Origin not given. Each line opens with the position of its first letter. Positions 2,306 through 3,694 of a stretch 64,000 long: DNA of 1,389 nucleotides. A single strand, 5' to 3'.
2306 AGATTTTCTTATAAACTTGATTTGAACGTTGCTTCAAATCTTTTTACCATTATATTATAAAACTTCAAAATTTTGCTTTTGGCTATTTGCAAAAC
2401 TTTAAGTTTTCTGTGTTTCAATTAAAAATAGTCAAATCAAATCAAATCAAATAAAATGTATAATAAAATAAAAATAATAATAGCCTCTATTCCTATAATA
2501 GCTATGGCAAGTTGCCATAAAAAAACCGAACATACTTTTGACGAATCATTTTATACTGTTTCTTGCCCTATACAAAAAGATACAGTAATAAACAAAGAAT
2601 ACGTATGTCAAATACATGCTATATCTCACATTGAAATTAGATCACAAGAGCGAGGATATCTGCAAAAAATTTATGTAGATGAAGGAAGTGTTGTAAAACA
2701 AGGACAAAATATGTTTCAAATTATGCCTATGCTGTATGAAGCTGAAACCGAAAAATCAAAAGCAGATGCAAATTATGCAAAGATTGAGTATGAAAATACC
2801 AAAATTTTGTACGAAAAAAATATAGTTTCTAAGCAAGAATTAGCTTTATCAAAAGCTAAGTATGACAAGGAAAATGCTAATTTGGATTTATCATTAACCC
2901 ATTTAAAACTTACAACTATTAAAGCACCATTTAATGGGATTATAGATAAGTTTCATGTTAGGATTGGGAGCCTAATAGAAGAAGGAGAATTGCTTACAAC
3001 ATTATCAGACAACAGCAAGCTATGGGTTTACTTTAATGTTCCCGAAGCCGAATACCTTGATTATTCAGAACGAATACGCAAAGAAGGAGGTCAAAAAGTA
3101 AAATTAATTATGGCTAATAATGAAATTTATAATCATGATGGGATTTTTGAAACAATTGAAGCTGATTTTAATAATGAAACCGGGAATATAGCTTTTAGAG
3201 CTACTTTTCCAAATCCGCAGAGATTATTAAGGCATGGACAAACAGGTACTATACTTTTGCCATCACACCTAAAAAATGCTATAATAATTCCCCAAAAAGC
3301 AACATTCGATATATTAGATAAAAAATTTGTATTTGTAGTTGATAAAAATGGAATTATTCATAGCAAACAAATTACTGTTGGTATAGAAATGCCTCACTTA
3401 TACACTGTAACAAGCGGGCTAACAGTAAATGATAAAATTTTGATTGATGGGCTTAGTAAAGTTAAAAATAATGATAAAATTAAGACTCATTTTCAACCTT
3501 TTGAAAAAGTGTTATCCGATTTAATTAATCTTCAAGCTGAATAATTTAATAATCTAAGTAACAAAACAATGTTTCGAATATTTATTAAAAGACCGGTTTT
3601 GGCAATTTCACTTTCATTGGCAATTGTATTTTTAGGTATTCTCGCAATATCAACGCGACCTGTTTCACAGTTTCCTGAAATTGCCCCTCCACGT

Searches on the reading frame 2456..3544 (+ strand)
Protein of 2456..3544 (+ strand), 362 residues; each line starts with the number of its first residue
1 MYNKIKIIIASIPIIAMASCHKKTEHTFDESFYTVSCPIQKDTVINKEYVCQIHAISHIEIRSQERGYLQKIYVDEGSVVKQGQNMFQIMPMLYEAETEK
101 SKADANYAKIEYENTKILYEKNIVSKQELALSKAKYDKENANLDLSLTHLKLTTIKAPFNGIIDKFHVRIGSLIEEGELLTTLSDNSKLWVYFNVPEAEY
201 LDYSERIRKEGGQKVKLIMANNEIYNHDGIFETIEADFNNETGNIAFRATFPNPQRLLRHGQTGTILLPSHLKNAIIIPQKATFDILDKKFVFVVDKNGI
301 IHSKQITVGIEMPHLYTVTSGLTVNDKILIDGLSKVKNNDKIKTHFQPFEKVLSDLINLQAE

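Call 54: search_protein_families(library=pfam, proteins=[window:2456-3544:+], max_evalue=0.001)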
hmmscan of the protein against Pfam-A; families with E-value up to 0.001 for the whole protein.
window:2456-3544:+ (362 aa): 4 families
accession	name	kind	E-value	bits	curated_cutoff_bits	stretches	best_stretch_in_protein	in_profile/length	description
PF16576.10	HlyD_D23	-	3.2e-19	69.5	30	1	60-261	21-211/214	Barrel-sandwich domain of CusB or HlyD membrane-fusion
PF13437.12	HlyD_3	-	5e-16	59.8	22.2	1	154-259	1-104/106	HlyD family secretion protein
PF00364.28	Biotin_lipoyl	-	3.9e-08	33.5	22.1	1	42-89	25-73/73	Biotin-requiring enzyme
PF13533.13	Biotin_lipoyl_2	-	0.00035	20.8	29.8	0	66-84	8-26/32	Biotin-lipoyl like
